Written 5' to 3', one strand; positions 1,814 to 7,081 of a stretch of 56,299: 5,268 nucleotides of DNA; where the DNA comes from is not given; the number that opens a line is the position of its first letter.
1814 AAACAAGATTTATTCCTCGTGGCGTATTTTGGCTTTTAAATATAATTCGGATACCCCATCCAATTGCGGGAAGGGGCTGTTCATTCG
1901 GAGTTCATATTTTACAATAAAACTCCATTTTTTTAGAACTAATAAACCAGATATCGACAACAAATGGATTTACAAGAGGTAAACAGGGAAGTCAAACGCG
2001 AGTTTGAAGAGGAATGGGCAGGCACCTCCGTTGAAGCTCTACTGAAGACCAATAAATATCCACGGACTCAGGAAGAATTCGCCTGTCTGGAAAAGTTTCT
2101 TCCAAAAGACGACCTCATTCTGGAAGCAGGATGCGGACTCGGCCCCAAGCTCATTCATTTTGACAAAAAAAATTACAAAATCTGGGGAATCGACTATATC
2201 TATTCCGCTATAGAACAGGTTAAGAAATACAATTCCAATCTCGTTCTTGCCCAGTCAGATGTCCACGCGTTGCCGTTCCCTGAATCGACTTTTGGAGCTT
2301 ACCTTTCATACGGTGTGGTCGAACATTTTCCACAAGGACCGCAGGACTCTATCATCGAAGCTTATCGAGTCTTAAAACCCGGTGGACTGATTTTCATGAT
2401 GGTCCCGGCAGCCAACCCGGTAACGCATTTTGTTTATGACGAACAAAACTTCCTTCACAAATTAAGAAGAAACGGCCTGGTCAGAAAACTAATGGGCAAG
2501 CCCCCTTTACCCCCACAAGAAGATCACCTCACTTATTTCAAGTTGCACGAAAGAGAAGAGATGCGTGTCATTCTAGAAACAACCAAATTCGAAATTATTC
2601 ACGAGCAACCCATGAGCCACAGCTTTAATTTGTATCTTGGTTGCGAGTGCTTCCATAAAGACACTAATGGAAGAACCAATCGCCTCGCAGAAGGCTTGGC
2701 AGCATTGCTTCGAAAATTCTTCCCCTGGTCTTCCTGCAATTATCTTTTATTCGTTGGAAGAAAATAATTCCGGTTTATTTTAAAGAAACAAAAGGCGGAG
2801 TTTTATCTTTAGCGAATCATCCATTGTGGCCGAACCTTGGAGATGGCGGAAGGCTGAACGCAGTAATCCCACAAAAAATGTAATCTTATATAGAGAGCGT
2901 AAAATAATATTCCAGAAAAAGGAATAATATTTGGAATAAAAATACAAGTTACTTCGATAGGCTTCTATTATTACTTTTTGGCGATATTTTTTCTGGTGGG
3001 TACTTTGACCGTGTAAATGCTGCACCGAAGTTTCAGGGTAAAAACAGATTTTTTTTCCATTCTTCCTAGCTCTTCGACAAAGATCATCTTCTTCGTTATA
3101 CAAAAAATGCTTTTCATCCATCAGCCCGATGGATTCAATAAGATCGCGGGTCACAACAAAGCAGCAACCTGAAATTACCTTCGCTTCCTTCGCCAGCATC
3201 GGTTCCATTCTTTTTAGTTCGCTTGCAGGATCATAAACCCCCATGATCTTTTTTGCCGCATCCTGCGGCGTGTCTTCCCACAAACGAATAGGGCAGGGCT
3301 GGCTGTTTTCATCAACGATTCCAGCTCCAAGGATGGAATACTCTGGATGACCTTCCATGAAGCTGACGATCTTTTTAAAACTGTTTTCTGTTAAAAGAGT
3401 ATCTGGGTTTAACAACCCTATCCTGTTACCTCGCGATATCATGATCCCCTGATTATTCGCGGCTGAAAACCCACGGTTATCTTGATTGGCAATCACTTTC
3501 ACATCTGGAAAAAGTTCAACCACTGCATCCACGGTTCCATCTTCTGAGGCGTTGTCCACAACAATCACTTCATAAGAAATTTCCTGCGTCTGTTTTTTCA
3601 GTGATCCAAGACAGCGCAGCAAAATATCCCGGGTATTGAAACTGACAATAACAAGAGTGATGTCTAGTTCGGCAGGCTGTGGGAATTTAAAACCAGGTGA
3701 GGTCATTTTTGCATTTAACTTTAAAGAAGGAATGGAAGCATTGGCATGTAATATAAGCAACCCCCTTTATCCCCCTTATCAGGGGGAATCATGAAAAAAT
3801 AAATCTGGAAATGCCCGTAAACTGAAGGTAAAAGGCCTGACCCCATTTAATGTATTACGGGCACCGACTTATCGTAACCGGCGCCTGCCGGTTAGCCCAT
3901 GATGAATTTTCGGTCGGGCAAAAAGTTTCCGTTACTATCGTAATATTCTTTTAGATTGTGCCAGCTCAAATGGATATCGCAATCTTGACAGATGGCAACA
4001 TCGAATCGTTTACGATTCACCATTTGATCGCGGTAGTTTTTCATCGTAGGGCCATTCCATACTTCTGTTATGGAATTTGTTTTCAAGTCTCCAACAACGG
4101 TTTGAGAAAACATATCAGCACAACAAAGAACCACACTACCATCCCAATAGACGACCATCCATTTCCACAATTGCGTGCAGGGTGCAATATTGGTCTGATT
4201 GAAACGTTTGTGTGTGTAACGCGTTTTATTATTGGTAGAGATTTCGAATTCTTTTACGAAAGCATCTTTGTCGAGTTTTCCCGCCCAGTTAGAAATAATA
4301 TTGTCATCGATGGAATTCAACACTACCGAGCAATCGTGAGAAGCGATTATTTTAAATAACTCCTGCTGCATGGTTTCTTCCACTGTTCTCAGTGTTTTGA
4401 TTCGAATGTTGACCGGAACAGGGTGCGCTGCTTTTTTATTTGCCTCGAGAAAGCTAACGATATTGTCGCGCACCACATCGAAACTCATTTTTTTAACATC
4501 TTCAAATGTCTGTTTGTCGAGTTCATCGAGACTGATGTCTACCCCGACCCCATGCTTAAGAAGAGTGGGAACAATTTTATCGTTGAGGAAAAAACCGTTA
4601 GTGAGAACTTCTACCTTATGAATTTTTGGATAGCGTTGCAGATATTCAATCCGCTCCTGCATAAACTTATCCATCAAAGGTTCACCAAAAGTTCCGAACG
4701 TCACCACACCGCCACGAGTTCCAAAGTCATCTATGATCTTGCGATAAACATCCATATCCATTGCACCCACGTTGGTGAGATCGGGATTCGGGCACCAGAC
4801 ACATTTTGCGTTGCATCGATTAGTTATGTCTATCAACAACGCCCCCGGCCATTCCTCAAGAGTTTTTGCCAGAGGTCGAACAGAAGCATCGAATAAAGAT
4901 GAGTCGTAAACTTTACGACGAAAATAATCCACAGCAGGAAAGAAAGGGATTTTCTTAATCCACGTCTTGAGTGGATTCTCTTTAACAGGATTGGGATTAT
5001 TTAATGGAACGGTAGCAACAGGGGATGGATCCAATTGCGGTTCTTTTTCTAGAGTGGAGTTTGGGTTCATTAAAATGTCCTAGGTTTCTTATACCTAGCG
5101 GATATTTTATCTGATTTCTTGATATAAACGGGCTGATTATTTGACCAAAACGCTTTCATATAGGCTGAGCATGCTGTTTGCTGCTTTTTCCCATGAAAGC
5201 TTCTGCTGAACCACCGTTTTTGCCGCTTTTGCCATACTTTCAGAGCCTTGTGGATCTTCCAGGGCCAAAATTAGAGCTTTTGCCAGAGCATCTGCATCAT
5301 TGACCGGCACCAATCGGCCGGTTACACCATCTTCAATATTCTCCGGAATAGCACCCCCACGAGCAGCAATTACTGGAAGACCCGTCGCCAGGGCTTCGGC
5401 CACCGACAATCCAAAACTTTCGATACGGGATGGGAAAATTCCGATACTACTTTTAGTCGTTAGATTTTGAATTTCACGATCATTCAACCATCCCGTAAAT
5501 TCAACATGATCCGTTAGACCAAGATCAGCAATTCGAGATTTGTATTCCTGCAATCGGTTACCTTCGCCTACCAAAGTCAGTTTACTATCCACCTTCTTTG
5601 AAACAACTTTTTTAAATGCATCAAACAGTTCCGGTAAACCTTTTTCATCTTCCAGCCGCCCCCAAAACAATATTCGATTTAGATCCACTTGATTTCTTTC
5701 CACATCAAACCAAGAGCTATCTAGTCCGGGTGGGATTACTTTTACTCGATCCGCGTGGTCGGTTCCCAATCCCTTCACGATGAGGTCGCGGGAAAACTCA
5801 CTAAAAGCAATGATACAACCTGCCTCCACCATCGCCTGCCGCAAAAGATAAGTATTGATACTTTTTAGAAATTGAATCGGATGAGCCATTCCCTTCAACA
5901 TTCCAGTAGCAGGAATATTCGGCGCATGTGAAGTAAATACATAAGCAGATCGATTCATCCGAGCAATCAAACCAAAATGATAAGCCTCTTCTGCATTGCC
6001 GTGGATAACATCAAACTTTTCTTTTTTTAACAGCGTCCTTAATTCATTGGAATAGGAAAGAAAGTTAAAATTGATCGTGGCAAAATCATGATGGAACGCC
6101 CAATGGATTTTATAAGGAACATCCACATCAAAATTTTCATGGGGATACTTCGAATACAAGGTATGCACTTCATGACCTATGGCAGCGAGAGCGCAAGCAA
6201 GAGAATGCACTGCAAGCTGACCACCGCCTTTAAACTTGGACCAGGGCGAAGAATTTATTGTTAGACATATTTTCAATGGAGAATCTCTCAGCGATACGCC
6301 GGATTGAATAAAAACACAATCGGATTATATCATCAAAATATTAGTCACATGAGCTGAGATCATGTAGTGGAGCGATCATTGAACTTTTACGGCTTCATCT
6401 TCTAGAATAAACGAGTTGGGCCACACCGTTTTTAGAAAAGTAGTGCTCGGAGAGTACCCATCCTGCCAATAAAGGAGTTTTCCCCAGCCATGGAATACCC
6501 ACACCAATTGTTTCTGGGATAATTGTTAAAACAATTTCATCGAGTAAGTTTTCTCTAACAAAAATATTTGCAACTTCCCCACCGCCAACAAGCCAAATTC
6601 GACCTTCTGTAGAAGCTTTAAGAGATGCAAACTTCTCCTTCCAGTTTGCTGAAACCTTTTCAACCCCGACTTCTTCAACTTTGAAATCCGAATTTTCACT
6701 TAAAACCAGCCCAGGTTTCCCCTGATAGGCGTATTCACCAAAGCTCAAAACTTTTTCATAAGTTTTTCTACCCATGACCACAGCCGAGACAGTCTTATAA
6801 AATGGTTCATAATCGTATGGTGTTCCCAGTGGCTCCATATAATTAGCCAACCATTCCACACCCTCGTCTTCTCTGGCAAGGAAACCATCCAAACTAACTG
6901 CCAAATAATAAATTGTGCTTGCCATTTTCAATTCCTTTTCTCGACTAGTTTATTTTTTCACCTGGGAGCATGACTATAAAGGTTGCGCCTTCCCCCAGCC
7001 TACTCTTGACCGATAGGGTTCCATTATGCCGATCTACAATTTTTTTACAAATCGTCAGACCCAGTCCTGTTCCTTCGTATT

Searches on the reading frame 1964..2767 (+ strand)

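Call 55: search_protein_families(library=pfam, proteins=[window:1964-2767:+], max_evalue=0.000001)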
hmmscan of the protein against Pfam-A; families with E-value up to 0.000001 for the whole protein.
window:1964-2767:+ (267 aa): 5 families
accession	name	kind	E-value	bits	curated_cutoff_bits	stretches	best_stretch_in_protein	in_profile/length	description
PF08241.18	Methyltransf_11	-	1.4e-16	61.3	21.2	1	53-144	1-94/95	Methyltransferase domain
PF13649.12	Methyltransf_25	-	3.8e-14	53.6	27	1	52-141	1-97/97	Methyltransferase domain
PF13489.12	Methyltransf_23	-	7.1e-11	42.5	27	1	45-213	19-163/164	Methyltransferase domain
PF13847.12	Methyltransf_31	-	9.7e-08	32.3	27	1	51-163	6-128/145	Methyltransferase domain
PF08242.18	Methyltransf_12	-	1.4e-07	32.6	30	1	53-143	1-98/98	Methyltransferase domain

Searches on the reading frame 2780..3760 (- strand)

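Call 55: search_protein_families(library=pfam, proteins=[window:2780-3760:-], max_evalue=0.000001)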
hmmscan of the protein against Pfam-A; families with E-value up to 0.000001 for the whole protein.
window:2780-3760:- (326 aa): 3 families
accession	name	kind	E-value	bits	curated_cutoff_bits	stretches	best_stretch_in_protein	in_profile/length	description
PF00535.33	Glycos_transf_2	-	1e-23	84.6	23.3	1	36-210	2-166/168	Glycosyl transferase family 2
PF13641.12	Glyco_tranf_2_3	-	1.2e-18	68.5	27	1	34-260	3-222/230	Glycosyltransferase like family 2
PF13632.12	Glyco_trans_2_3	-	2.8e-07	31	27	1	116-263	4-137/198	Glycosyl transferase family group 2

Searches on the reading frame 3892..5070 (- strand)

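Call 55: search_protein_families(library=pfam, proteins=[window:3892-5070:-], max_evalue=0.000001)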
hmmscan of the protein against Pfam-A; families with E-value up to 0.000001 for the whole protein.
window:3892-5070:- (392 aa): 2 families
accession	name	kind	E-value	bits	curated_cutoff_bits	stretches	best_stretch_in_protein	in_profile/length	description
PF13186.11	SPASM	-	1.6e-15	57.5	21.5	1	298-365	1-67/67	Iron-sulfur cluster-binding domain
PF04055.27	Radical_SAM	-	2.7e-15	57.4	29.5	1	82-234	3-163/166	Radical SAM superfamily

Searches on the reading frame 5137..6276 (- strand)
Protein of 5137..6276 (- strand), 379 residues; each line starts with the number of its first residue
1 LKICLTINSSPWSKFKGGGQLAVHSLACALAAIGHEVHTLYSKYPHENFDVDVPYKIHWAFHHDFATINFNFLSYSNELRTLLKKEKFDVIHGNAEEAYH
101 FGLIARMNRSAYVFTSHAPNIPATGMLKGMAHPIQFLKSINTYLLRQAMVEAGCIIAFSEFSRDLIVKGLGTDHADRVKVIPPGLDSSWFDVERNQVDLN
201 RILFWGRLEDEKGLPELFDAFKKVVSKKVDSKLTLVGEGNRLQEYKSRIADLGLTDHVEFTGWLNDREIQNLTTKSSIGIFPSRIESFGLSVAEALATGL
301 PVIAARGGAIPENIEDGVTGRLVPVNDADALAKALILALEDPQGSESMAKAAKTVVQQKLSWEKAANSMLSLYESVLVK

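Call 55: search_protein_families(library=pfam, proteins=[window:5137-6276:-], max_evalue=0.000001)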
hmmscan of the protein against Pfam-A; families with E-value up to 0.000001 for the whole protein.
window:5137-6276:- (379 aa): 5 families
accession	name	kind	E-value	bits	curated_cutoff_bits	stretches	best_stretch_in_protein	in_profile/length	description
PF00534.26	Glycos_transf_1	-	1.9e-40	138.7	26.4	1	191-354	7-171/172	Glycosyl transferases group 1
PF13692.12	Glyco_trans_1_4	-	1.3e-34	119.9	27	1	201-341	3-142/142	Glycosyl transferases group 1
PF13439.12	Glyco_transf_4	-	1.3e-20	74.5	28.5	1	17-187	2-168/170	Glycosyltransferase Family 4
PF20706.3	GT4-conflict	-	3.8e-19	69.4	26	1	176-368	172-384/385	Family 4 Glycosyltransferase in conflict systems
PF13579.12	Glyco_trans_4_4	-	1.4e-13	51.9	29.7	1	17-184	1-158/158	Glycosyl transferase 4-like domain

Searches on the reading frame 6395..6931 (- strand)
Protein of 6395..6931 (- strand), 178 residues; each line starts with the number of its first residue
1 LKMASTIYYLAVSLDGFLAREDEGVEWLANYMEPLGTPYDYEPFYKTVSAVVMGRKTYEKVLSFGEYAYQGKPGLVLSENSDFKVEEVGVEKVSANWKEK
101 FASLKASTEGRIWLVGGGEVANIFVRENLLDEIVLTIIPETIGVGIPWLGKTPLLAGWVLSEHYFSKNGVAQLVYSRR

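Call 55: search_protein_families(library=pfam, proteins=[window:6395-6931:-], max_evalue=0.000001)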
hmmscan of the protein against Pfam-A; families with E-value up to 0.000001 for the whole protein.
window:6395-6931:- (178 aa): 2 families
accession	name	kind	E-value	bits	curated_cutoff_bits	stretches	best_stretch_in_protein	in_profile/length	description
PF01872.23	RibD_C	-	5.8e-12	46.3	24.1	1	83-148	108-172/197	RibD C-terminal domain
PF00186.24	DHFR_1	-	7.5e-07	29.4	25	1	49-140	38-118/159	Dihydrofolate reductase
